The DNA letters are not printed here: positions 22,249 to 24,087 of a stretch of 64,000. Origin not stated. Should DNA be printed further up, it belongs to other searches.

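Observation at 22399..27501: Locus-level hypothesis: a NurA-HerA plus seven-wHTH module as one undescribed system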

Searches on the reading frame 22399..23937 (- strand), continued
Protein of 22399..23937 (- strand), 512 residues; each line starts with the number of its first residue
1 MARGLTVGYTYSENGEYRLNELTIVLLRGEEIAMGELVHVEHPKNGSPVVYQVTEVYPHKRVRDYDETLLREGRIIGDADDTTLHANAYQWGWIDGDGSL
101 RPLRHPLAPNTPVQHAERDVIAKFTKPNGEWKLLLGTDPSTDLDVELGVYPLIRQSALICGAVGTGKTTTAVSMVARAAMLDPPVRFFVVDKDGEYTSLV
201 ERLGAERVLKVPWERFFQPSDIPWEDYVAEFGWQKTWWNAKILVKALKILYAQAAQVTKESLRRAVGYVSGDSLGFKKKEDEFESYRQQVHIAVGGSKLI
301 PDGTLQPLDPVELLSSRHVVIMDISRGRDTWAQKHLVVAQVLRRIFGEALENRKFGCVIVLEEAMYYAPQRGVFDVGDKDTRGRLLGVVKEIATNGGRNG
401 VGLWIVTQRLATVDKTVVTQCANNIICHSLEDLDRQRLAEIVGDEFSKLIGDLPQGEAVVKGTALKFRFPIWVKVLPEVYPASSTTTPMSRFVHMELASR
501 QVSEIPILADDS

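Call 57: find_encoding_contigs(protein=P0265, flank=10000, max_places=2)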
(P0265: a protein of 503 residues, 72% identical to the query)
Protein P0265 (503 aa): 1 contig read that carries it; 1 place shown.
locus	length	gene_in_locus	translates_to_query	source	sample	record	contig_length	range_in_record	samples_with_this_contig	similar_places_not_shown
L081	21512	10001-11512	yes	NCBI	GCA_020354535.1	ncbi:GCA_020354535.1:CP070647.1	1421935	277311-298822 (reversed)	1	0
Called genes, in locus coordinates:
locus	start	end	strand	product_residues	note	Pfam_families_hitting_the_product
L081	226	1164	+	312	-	PF00413:Peptidase_M10 (weak)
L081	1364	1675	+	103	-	PF00293:NUDIX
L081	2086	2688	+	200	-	PF13671:AAA_33 (faint), PF13207:AAA_17, PF13238:AAA_18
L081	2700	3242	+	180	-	PF00881:Nitroreductase, PF14512:TM1586_NiRdase (weak), PF00881:Nitroreductase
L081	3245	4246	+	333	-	-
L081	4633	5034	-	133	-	PF21485:IF5A-like_N, PF08207:EFP_N (weak)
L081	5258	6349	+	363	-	PF04055:Radical_SAM, PF13353:Fer4_12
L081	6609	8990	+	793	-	PF02463:SMC_N, PF13476:AAA_23, PF02463:SMC_N, PF13304:AAA_21 (weak)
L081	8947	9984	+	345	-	PF09376:NurA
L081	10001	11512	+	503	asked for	PF00004:AAA (faint), PF01935:DUF87, PF10412:TrwB_AAD_bind (faint), PF13191:AAA_16 (weak), PF13401:AAA_22 (faint), PF10025:DUF2267 (faint)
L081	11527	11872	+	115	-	PF00149:Metallophos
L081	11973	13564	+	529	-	PF01921:tRNA-synt_1f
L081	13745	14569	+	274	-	PF03618:Kinase-PPPase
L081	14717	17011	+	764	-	PF24038:DUF7347 (weak), PF13597:NRDD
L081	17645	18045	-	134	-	PF13746:Fer4_18 (faint), PF14697:Fer4_21 (faint), PF00037:Fer4 (faint), PF12797:Fer4_2 (faint), PF13183:Fer4_8, PF12838:Fer4_7, PF13187:Fer4_9 (weak), PF13534:Fer4_17, +5 more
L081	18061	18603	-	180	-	-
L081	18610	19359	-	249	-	PF13183:Fer4_8 (weak), PF12838:Fer4_7 (weak), PF13187:Fer4_9 (weak), PF13247:Fer4_11, PF14697:Fer4_21 (weak), PF12838:Fer4_7, PF13187:Fer4_9 (weak), PF00037:Fer4 (weak), +6 more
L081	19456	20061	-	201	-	PF02348:CTP_transf_3 (weak), PF12804:NTP_transf_3, PF01983:CofC (weak)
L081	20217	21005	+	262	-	PF01040:UbiA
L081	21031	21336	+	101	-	PF02416:TatA_B_E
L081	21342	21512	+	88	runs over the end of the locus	PF02416:TatA_B_E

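Call 61: search_protein_families(library=pfam, proteins=[L073:5544-6962:-, L073:7986-8498:+, L073:8485-8865:-, L073:11649-12881:+, L073:13011-13535:-, L073:13544-14860:-, L073:14496-14963:+, L073:15006-15428:+, L073:15475-17562:+], max_evalue=0.01)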
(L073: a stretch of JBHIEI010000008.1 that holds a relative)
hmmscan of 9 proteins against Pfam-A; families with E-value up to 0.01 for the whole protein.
L073:5544-6962:- (472 aa): 4 families
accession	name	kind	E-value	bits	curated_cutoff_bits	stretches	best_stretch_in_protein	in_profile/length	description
PF00206.25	Lyase_1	-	3.7e-51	174.8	27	1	35-319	8-310/312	Lyase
PF10397.14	ADSL_C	-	1.3e-19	70.7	32.7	1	385-463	1-79/79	Adenylosuccinate lyase C-terminus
PF14698.11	ASL_C2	-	0.0007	20.4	27.3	0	396-453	11-68/69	Argininosuccinate lyase C-terminal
PF08328.16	ASL_C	-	0.0013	19.2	35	1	335-418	4-83/115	Adenylosuccinate lyase C-terminal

L073:7986-8498:+ (170 aa): 0 families

L073:8485-8865:- (126 aa): 0 families

L073:11649-12881:+ (410 aa): 1 family
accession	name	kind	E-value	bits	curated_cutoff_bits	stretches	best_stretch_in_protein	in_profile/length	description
PF00149.33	Metallophos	-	1e-10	42.8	21.5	1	14-211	2-191/191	Calcineurin-like phosphoesterase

L073:13011-13535:- (174 aa): 0 families

L073:13544-14860:- (438 aa): 1 family
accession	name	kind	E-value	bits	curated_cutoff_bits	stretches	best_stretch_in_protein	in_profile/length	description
PF12801.12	Fer4_5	-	7e-11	42.4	22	2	114-151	2-38/48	4Fe-4S binding domain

L073:14496-14963:+ (155 aa): 0 families

L073:15006-15428:+ (140 aa): 0 families

L073:15475-17562:+ (695 aa): 6 families
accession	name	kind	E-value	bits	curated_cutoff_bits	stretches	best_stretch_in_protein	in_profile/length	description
PF13476.12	AAA_23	-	1.9e-20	74.8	27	1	5-254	1-201/201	AAA domain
PF02463.25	SMC_N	-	1.2e-12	48.2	40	2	4-47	3-48/220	RecF/RecN/SMC N terminal domain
PF13175.12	AAA_15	-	0.00014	22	32.1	0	1-505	1-281/374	AAA ATPase domain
PF07889.17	DUF1664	-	0.00067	20.1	34.6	0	474-532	53-111/124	Protein of unknown function (DUF1664)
PF13304.12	AAA_21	-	0.0011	19.6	27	1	27-80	3-67/304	AAA domain, putative AbiEii toxin, Type IV TA system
PF05335.18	DUF745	-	0.0019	18.4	33.3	1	398-462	93-157/183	Protein of unknown function (DUF745)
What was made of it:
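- On Canonical archaeal DSB-repair operon (herA-mre11-rad50-nurA): Only L073 has an Mre11-like gene next to herA2 (call 61)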

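Call 70: predict_structure(alignment_id=A6)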
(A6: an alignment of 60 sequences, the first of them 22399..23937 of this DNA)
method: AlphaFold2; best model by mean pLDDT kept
length: 512 residues; sequences in the alignment: 60
mean_pLDDT: 84.2   pTM: 0.82
mean pLDDT of the five models: 84.2, 81.4, 75.5, 69.9, 66.9
residues with pLDDT >= 90: 247; 70-90: 192; 50-70: 33; < 50: 40
segments of 3 or more residues with pLDDT < 50: 1-3, 60-82, 371-374, 503-512
pLDDT, mean of each block of 10 residues (from residue 1): 71 80 85 86 93 77 48 42 75 89 88 90 84 90 90 94 91 97 96 92 95 90 85 88 95 90 94 91 95 89 88 96 81 88 96 95 65 58 89 94 92 87 92 87 86 87 86 90 71 67 43 36
secondary structure, 60 per line:
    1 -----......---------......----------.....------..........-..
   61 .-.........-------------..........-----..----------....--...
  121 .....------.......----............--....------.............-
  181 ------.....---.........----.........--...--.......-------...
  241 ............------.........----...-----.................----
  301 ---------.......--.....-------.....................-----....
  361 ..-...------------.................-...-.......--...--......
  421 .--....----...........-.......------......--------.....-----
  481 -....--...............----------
elements in order: E6-11 E21-26 E37-41 E48-57 H63-71 E85-94 E112-115 H118-125 E132-138 E143-148 H149-154 E157-160 H167-179 E187-191 H195-203 E208-212 H213-216 H224-230 H238-252 H259-267 H280-296 H310-316 E319-323 H331-351 E357-362 H379-395 E401-407 H415-421 E424-427 H432-442 H444-450 E457-462 E471-475 H482-485 H488-502

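Call 74: fold_search(model_id=the predicted structure, library=pdb)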
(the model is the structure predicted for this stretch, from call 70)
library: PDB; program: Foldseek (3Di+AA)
matches with E <= 10: 1688; with E <= 0.001: 254
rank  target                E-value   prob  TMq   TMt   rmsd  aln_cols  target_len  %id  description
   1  9x1m_A                1.8e-26  1.00  0.73  0.66   6.4       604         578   17  The cryo-EM structure of HerA-NurA complex with AMPPNP and dsDNA from Thermococcus kodakarensis (released 2026-02-04)
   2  4d2i_B                1.0e-25  1.00  0.68  0.75   6.2       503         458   17  Crystal structure of the HerA hexameric DNA translocase from Sulfolobus solfataricus bound to AMP-PNP (released 2014-12-03)
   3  4d2i_A                6.8e-25  1.00  0.66  0.73   8.0       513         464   17  Crystal structure of the HerA hexameric DNA translocase from Sulfolobus solfataricus bound to AMP-PNP (released 2014-12-03)
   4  9x1l_A                4.7e-24  1.00  0.62  0.56   8.6       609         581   17  The cryo-EM structure of HerA-NurA complex with AMPPNP from Thermococcus kodakarensis (released 2026-02-04)
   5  8wiv_D                1.3e-22  1.00  0.68  0.59   7.3       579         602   17  Cryo-EM structure of a bacterial protein (released 2024-09-11)
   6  8wod_D                2.2e-22  1.00  0.64  0.67   6.5       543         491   18  Cryo-EM structure of SIR2/HerA complex (released 2024-09-11)
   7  8wj3_D                8.7e-22  1.00  0.65  0.66   6.4       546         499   17  Cryo-EM structure of a bacterial protein (released 2024-09-11)
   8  8wof_D                1.5e-21  1.00  0.67  0.63   5.7       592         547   17  Cryo-EM structure of SIR2/HerA complex (released 2024-09-11)
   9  8woc_D                1.8e-21  1.00  0.67  0.62   5.7       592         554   17  Cryo-EM structure of SIR2/HerA complex (released 2024-09-11)
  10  8wld_L                2.7e-21  1.00  0.68  0.54   7.4       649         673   15  Cryo-EM structure of SIR2/HerA antiphage complex (released 2024-09-11)
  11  8wld_D                4.5e-21  1.00  0.67  0.53   5.7       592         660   17  Cryo-EM structure of SIR2/HerA antiphage complex (released 2024-09-11)
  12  8wiv_O                6.0e-21  1.00  0.67  0.54   7.8       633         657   16  Cryo-EM structure of a bacterial protein (released 2024-09-11)
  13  8zit_Q                6.4e-21  1.00  0.66  0.59   6.8       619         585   15  DUF4297-HerA complex with DNA and ATPgamaS (released 2025-03-12)
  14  8sub_O                7.6e-21  1.00  0.66  0.58   6.1       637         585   16  E. coli SIR2-HerA complex (dodecamer SIR2 pentamer HerA) (released 2023-12-27)
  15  8wld_A                9.5e-21  1.00  0.65  0.69   6.4       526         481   18  Cryo-EM structure of SIR2/HerA antiphage complex (released 2024-09-11)
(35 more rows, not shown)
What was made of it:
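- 22399..23937 (-): herA2: HerA-type hexameric translocase ATPase, 512 aa. The AF2 model (pLDDT 84) best matches T. kodakarensis HerA in the HerA-NurA complex (9x1m_A, E 1.8e-26, TMq 0.73) and S. solfataricus HerA (4d2i) (calls 70, 74).
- On HerA (FtsK-HerA superfamily; Pfam DUF87 PF01935): Foldseek 9x1m_A at E 1.8e-26 and TMq 0.73; 4d2i_B at E 1e-25 (calls 70, 74)
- Foldseek also matches anti-phage HerA structures at E about 1e-21 (call 74). The best structural matches are the repair-type archaeal HerA proteins (call 74).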

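Call 82: search_protein_families(library=pfam, proteins=[L064:944-2152:-, L064:2301-3047:+, L064:7847-8311:-, L070:2174-3406:+, L070:5913-6695:+, L070:11585-12046:-, L068:3015-5246:-, L069:5952-7589:+, L069:7568-8776:-, L065:11825-12820:-], max_evalue=0.001)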
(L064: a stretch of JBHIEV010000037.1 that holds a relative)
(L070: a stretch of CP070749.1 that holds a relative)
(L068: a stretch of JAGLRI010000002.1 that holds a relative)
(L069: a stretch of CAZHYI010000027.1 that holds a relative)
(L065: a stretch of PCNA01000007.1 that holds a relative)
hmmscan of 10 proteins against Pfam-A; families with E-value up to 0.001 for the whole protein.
L064:944-2152:- (402 aa): 2 families
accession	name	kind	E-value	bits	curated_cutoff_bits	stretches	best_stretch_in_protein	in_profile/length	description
PF00149.33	Metallophos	-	5.7e-12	46.9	21.5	1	5-202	2-191/191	Calcineurin-like phosphoesterase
PF12850.12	Metallophos_2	-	0.00093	19.7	27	0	6-217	3-134/154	Calcineurin-like phosphoesterase superfamily domain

L064:2301-3047:+ (248 aa): 2 families
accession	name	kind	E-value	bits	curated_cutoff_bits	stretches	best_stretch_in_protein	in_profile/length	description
PF19027.5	DUF5752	-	1.9e-05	24.5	23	0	150-187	58-99/208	Family of unknown function (DUF5752)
PF09723.15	Zn_ribbon_8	-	0.00022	21.6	34.4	0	228-239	6-17/41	Zinc ribbon domain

L064:7847-8311:- (154 aa): 1 family
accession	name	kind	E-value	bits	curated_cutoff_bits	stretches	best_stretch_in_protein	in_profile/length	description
PF01105.29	EMP24_GP25L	-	1.6e-11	45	25.9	1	42-120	16-99/182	emp24/gp25L/p24 family/GOLD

L070:2174-3406:+ (410 aa): 9 families
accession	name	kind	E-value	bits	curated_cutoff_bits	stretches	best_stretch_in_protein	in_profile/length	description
PF02655.19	ATP-grasp_3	-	9.8e-34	117.2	23.2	1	125-303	2-160/160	ATP-grasp domain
PF02786.22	CPSase_L_D2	-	3.9e-16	59.6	19.8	1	126-207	1-90/211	Carbamoyl-phosphate synthase L chain, ATP binding domain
PF07478.18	Dala_Dala_lig_C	-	3e-12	46.9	24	1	151-298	26-174/204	D-ala D-ala ligase C-terminus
PF13535.11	ATP-grasp_4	-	2.9e-08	33.9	27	1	160-304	1-157/160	ATP-grasp domain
PF02222.28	ATP-grasp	-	8e-08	32.6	27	1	134-299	3-162/179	ATP-grasp domain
PF14397.11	ATPgrasp_ST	-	2.2e-07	30.8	31.4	0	264-302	220-257/278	Sugar-transfer associated ATP-grasp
PF08443.16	RimK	-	2.5e-07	30.9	21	1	126-315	3-180/188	RimK-like ATP-grasp domain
PF15632.11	ATPgrasp_Ter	-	1.7e-05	25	29.1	1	263-325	50-110/131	ATP-grasp in the biosynthetic pathway with Ter operon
PF14398.11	ATPgrasp_YheCD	-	0.00055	19.7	26.8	0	263-299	190-226/255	YheC/D like ATP-grasp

L070:5913-6695:+ (260 aa): 1 family
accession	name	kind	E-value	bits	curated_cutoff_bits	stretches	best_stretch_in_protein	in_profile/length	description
PF19027.5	DUF5752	-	5.4e-05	23.1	23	1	159-199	55-99/208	Family of unknown function (DUF5752)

L070:11585-12046:- (153 aa): 1 family
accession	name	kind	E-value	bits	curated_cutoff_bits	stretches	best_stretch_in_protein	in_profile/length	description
PF01105.29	EMP24_GP25L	-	1.6e-11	45.1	25.9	1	44-120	18-99/182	emp24/gp25L/p24 family/GOLD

L068:3015-5246:- (743 aa): 7 families
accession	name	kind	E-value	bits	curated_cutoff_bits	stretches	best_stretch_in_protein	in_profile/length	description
PF00270.35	DEAD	-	2.1e-32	112.6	26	1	26-192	2-165/167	DEAD/DEAH box helicase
PF21280.2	Helicase_dom4_arc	-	9.5e-30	103.5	27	1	531-658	1-125/125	Archaeal helicase, domain 4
PF00271.37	Helicase_C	-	1.8e-12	47.9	23.5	1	295-391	19-109/110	Helicase conserved C-terminal domain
PF04851.21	ResIII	-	4.2e-12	46.7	22.5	1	23-189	3-163/164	Type III restriction enzyme, res subunit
PF14520.12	HHH_5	-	2.5e-06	28.3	27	1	666-716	4-54/57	Helix-hairpin-helix domain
PF22527.2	DEXQc_Suv3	-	1.3e-05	25.2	27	1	40-165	14-114/154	DEXQ-box helicase domain of Suv3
PF20470.4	HTH_61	-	7.8e-05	23.4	24.3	1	397-488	1-91/92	Helix-turn-helix domain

L069:5952-7589:+ (545 aa): 2 families
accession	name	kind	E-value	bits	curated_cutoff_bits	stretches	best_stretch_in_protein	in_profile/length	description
PF07969.17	Amidohydro_3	-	2.6e-24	87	29.7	1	46-519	2-471/472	Amidohydrolase family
PF01979.26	Amidohydro_1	-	4.2e-13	49.7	25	2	448-518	281-344/345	Amidohydrolase family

L069:7568-8776:- (402 aa): 2 families
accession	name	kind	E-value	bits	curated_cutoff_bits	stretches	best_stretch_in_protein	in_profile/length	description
PF00557.29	Peptidase_M24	-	3.3e-51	174.4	23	1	186-386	2-208/208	Metallopeptidase family M24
PF01321.24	Creatinase_N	-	4.4e-19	69.7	22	1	31-178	2-128/128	Creatinase/Prolidase N-terminal domain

L065:11825-12820:- (331 aa): 1 family
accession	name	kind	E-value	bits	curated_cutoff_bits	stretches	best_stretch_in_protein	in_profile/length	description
PF01904.24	DUF72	-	1e-42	147.1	25.3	1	32-239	3-202/217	Protein of unknown function DUF72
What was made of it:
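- L064 has an Mre11-like gene nearby, and L068 has a Hel308-type helicase next to herA2 (call 82).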

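Call 84: search_protein_families(library=phrogs, proteins=[window:22399-23937:-], max_evalue=0.001)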
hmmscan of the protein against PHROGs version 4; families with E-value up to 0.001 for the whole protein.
window:22399-23937:- (512 aa): 2 families
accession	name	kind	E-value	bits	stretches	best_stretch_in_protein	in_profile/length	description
phrog_7035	-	unknown function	2.9e-16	60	1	331-485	462-618/969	-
phrog_2666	-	head and packaging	6.4e-11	42.6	1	383-447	438-502/555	terminase large subunit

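Call 101: find_encoding_contigs(protein=P0249, flank=6000, max_places=4)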
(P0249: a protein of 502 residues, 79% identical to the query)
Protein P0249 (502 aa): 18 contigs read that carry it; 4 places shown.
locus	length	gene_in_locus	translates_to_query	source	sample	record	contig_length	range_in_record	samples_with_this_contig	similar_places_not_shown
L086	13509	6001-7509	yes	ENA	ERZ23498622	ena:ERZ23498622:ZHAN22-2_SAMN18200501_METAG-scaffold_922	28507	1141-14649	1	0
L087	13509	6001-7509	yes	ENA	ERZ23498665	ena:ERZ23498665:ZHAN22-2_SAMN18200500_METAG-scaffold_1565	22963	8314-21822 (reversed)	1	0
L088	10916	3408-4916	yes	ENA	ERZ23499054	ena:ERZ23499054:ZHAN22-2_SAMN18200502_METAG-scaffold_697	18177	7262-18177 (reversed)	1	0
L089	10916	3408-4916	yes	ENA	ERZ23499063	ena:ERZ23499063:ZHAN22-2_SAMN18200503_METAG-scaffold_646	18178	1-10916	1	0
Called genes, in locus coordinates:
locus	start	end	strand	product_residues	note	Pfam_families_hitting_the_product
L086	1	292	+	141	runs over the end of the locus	PF01986:DUF123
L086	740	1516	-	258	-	PF00149:Metallophos, PF12850:Metallophos_2, PF14582:Metallophos_3 (faint)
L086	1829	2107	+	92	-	PF24883:NPHP3_N (weak), PF01583:APS_kinase, PF08433:KTI12 (weak), PF13671:AAA_33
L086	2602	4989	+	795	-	PF02463:SMC_N, PF13175:AAA_15, PF13476:AAA_23, PF13304:AAA_21 (weak)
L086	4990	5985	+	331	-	-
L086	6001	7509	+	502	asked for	PF01935:DUF87, PF00004:AAA (faint)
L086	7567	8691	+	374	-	PF00149:Metallophos, PF12850:Metallophos_2 (weak)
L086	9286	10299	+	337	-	PF00297:Ribosomal_L3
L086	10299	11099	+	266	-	PF00573:Ribosomal_L4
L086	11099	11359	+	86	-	PF00276:Ribosomal_L23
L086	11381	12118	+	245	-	PF00181:Ribosomal_L2_N, PF03947:Ribosomal_L2_C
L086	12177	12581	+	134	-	PF00203:Ribosomal_S19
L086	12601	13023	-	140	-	-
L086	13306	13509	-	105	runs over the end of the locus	PF01282:Ribosomal_S24e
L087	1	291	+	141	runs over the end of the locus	PF01986:DUF123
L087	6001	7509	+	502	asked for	PF01935:DUF87, PF00004:AAA (faint)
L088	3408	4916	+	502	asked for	PF01935:DUF87, PF00004:AAA (faint)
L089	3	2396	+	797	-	?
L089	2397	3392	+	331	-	-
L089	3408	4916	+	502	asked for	PF01935:DUF87, PF00004:AAA (faint)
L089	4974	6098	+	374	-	PF00149:Metallophos, PF12850:Metallophos_2 (weak)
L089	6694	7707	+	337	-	PF00297:Ribosomal_L3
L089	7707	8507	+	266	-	PF00573:Ribosomal_L4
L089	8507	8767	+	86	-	PF00276:Ribosomal_L23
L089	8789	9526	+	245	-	PF00181:Ribosomal_L2_N, PF03947:Ribosomal_L2_C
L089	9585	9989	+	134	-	PF00203:Ribosomal_S19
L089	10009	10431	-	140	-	-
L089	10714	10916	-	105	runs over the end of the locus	PF01282:Ribosomal_S24e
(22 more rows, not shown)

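Call 102: find_encoding_contigs(protein=P0285, flank=6000, max_places=4)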
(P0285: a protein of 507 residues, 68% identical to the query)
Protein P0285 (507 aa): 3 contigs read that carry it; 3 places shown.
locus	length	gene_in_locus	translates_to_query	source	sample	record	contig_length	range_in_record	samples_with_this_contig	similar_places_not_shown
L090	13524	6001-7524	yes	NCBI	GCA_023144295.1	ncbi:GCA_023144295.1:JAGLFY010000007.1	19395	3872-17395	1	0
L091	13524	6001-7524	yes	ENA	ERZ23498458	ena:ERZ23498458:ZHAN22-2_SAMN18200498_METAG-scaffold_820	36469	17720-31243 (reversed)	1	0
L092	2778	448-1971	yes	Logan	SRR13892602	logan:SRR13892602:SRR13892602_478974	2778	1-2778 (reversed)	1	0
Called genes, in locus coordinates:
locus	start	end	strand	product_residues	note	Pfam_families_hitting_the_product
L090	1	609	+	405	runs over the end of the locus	PF02771:Acyl-CoA_dh_N, PF02770:Acyl-CoA_dh_M, PF00441:Acyl-CoA_dh_1, PF08028:Acyl-CoA_dh_2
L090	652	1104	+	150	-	PF02915:Rubrerythrin (faint)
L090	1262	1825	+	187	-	PF00293:NUDIX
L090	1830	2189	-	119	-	-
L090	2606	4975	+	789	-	PF02463:SMC_N, PF13175:AAA_15, PF13304:AAA_21 (faint), PF13476:AAA_23 (faint)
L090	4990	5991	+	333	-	PF09376:NurA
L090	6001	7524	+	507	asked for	PF01935:DUF87, PF13191:AAA_16 (faint), PF00004:AAA (faint)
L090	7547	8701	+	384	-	PF00149:Metallophos, PF12850:Metallophos_2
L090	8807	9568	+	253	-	PF01996:F420_ligase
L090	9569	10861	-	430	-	PF00202:Aminotran_3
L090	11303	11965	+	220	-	-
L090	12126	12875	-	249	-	PF00589:Phage_integrase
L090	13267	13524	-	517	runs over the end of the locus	PF00246:Peptidase_M14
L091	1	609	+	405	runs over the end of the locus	PF02771:Acyl-CoA_dh_N, PF02770:Acyl-CoA_dh_M, PF00441:Acyl-CoA_dh_1, PF08028:Acyl-CoA_dh_2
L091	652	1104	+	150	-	PF02915:Rubrerythrin (faint)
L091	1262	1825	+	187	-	PF00293:NUDIX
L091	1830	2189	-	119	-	-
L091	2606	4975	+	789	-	PF02463:SMC_N, PF13175:AAA_15, PF13304:AAA_21 (faint), PF13476:AAA_23 (faint)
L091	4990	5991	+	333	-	PF09376:NurA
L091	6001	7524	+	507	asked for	PF01935:DUF87, PF13191:AAA_16 (faint), PF00004:AAA (faint)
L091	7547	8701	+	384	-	PF00149:Metallophos, PF12850:Metallophos_2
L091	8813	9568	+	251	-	PF01996:F420_ligase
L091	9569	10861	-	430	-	PF00202:Aminotran_3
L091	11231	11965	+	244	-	-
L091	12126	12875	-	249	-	PF00589:Phage_integrase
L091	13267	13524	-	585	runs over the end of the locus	PF00246:Peptidase_M14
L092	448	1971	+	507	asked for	PF01935:DUF87, PF13191:AAA_16 (faint), PF00004:AAA (faint)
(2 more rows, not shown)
